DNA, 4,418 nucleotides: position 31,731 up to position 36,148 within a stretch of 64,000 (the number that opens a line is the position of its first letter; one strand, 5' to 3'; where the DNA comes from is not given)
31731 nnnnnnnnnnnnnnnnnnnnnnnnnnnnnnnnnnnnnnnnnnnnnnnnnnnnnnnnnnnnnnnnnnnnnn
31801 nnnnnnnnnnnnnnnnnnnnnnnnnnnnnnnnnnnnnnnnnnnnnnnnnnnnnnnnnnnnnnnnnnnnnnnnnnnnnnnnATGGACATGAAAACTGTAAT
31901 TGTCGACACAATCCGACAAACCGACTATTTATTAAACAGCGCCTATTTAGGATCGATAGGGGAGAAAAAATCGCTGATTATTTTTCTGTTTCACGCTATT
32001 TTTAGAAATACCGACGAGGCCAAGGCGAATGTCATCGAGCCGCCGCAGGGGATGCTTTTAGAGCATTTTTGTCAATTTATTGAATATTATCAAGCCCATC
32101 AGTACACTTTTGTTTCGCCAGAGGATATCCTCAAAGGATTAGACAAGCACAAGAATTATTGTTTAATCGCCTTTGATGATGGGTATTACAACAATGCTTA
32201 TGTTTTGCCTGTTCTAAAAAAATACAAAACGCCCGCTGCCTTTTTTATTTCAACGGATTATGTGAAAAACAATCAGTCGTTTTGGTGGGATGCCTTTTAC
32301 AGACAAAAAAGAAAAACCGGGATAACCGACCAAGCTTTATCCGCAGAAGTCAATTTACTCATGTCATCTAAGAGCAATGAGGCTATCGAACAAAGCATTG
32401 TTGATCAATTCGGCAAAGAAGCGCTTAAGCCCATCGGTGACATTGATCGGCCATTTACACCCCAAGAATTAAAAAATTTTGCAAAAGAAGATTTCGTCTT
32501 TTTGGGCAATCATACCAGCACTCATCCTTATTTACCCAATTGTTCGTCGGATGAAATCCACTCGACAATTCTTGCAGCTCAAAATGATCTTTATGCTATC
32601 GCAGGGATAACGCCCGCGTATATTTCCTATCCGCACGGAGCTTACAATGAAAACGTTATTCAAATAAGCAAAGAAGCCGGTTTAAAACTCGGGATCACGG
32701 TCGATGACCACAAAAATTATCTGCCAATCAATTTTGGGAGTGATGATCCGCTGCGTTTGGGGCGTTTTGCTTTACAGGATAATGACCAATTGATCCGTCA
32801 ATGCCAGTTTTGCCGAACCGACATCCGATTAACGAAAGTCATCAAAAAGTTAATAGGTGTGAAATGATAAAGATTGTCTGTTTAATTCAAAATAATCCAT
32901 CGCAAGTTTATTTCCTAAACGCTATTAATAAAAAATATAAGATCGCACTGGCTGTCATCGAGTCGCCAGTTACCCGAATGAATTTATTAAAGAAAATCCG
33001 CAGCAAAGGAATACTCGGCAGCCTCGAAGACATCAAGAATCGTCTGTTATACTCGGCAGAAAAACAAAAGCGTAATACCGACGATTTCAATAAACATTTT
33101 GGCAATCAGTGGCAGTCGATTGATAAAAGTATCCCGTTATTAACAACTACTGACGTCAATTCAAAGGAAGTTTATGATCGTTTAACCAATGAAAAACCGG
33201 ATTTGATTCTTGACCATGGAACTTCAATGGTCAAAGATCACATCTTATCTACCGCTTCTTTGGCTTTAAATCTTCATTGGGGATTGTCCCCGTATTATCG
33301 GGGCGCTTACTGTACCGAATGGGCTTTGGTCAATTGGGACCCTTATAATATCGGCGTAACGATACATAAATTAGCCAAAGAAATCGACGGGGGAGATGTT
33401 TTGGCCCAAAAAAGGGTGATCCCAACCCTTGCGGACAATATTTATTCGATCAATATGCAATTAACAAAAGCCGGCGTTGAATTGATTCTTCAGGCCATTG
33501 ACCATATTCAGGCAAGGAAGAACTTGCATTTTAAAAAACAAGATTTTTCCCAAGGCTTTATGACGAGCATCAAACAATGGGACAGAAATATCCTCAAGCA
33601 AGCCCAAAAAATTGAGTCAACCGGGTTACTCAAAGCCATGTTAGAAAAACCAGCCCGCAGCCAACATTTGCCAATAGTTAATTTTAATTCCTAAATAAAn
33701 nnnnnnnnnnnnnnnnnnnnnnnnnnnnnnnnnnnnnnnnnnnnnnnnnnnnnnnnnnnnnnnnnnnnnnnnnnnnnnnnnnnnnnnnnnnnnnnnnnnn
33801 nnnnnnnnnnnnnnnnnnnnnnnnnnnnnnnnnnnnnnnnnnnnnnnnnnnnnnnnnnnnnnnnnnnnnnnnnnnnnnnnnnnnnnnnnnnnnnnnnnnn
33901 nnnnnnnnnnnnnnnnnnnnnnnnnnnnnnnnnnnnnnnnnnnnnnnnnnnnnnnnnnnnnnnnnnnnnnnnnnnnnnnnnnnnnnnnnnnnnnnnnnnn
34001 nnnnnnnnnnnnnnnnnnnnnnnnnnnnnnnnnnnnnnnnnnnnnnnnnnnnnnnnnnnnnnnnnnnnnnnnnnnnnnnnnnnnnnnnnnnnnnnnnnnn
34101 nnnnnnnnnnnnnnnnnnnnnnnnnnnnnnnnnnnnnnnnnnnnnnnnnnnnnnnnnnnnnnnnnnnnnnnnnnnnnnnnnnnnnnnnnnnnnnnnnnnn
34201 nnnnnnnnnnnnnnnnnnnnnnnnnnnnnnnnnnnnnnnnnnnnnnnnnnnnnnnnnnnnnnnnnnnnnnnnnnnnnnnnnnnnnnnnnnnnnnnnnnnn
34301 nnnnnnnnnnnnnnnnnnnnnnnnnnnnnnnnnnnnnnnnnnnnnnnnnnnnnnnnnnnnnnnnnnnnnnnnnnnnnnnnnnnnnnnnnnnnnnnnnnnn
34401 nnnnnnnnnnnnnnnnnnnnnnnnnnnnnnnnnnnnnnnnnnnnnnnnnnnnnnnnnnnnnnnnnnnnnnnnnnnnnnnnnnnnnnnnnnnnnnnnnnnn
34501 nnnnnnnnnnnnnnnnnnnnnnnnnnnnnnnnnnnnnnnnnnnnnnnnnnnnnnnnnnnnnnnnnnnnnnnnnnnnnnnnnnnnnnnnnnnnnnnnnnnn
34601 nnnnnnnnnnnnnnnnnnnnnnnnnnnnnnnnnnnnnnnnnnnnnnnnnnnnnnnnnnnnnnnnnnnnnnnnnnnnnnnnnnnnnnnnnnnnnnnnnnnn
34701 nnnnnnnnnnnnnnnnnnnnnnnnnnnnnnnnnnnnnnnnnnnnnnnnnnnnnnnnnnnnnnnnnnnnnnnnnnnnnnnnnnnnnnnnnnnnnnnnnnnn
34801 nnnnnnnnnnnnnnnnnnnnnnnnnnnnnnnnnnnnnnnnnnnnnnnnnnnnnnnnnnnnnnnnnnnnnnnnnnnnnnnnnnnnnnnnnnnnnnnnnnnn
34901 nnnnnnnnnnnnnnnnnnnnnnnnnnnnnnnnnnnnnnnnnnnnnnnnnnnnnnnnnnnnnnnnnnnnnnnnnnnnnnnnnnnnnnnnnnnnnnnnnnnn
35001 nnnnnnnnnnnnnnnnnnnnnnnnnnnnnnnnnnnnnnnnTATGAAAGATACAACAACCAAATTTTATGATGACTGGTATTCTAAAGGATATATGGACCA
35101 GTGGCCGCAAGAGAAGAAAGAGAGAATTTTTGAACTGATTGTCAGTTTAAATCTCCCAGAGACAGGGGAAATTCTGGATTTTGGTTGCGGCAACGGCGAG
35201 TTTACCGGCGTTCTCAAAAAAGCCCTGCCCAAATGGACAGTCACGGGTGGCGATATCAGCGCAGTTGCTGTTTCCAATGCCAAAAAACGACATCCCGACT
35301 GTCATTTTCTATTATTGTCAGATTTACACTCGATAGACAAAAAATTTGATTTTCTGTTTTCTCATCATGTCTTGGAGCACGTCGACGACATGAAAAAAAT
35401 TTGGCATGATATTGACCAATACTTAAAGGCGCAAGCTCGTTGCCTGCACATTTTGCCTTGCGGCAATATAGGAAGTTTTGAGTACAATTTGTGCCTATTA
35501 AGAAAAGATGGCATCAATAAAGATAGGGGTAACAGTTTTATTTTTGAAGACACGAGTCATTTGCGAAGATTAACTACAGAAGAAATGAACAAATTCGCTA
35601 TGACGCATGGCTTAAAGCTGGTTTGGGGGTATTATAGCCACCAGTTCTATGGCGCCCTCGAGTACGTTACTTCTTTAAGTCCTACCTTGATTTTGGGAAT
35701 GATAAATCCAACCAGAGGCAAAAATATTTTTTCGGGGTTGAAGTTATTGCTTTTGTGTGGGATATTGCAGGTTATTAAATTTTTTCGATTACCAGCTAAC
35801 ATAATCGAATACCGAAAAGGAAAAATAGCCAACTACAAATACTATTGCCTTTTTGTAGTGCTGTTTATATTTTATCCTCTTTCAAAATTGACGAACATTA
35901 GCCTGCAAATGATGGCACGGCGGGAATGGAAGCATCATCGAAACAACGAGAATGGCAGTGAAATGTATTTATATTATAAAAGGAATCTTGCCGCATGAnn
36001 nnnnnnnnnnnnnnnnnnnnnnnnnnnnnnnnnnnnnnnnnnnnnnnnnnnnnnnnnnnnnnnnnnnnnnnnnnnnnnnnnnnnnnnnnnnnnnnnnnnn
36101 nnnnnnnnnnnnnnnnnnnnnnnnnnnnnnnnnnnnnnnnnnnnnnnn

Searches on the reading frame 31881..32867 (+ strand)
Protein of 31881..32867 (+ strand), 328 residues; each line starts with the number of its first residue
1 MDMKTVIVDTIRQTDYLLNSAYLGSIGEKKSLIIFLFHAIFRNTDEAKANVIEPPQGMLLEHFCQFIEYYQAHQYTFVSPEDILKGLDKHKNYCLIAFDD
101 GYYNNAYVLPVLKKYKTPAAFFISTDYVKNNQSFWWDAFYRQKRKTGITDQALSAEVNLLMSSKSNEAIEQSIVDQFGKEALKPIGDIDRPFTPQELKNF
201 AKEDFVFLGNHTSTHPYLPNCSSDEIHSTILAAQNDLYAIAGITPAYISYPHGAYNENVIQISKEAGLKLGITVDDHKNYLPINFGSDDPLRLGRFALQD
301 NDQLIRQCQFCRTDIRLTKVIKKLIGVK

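Call 14: search_protein_families(library=pfam, proteins=[window:31881-32867:+], max_evalue=0.0001)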
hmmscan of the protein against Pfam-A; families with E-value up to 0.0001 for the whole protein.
window:31881-32867:+ (328 aa): 1 family
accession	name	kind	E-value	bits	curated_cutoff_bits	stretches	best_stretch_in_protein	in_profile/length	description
PF01522.26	Polysacc_deac_1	-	8.6e-25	87.5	23.1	1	89-269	4-122/124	Polysaccharide deacetylase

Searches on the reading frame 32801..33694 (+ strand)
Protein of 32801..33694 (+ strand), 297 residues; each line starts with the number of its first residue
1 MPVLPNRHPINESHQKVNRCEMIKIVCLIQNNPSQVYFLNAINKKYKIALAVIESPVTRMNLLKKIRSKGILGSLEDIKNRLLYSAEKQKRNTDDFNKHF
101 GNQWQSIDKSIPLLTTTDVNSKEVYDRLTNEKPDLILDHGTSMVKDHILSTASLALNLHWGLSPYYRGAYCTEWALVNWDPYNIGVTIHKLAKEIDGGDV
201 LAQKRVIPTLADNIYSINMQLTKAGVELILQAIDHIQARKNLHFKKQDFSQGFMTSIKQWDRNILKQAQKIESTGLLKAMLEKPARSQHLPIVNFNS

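Call 15: search_protein_families(library=pfam, proteins=[window:32801-33694:+], max_evalue=0.0001)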
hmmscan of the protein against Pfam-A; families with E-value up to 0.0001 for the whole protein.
window:32801-33694:+ (297 aa): 1 family
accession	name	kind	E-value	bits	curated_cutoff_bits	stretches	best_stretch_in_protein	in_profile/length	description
PF00551.24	Formyl_trans_N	-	1.8e-11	44.5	26.1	1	114-233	61-181/181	Formyl transferase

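Call 74: search_protein_families(library=ncbifam, proteins=[window:32801-33694:+], max_evalue=1e-10)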
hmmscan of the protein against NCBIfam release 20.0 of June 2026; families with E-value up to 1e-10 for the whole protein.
window:32801-33694:+ (297 aa): 4 families
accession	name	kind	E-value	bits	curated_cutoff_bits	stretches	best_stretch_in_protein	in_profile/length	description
NF005998.1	PRK08125.1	equivalog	2.4e-20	72.5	777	1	104-267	47-211/649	bifunctional UDP-4-amino-4-deoxy-L-arabinose formyltransferase/UDP-glucuronic acid oxidase ArnA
NF005414.0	PRK06988.1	equivalog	2.8e-18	65.9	316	1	107-251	52-197/311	formyltransferase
NF005755.0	PRK07579.1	equivalog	2e-15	57.3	238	1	149-262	82-191/245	dTDP-4-amino-4,6-dideoxyglucose formyltransferase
TIGR00460.1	fmt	equivalog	3.7e-14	52.6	201.5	1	107-264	54-212/315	methionyl-tRNA formyltransferase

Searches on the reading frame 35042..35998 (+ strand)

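Call 15: search_protein_families(library=pfam, proteins=[window:35042-35998:+], max_evalue=0.0001)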
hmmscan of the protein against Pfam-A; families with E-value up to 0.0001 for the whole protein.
window:35042-35998:+ (318 aa): 6 families
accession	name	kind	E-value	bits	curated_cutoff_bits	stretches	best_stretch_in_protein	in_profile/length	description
PF08241.18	Methyltransf_11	-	1.7e-14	54.6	21.2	1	45-133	1-92/95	Methyltransferase domain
PF13489.12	Methyltransf_23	-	7e-14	52.3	27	1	32-192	12-160/164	Methyltransferase domain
PF08242.18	Methyltransf_12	-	7.8e-14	52.6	30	1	45-133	1-97/98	Methyltransferase domain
PF13649.12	Methyltransf_25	-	2.2e-12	47.9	27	1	44-129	1-94/97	Methyltransferase domain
PF13847.12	Methyltransf_31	-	1.5e-11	44.6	27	1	43-137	6-110/145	Methyltransferase domain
PF05175.20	MTS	-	1.8e-06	28.2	23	1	35-83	26-74/170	Methyltransferase small domain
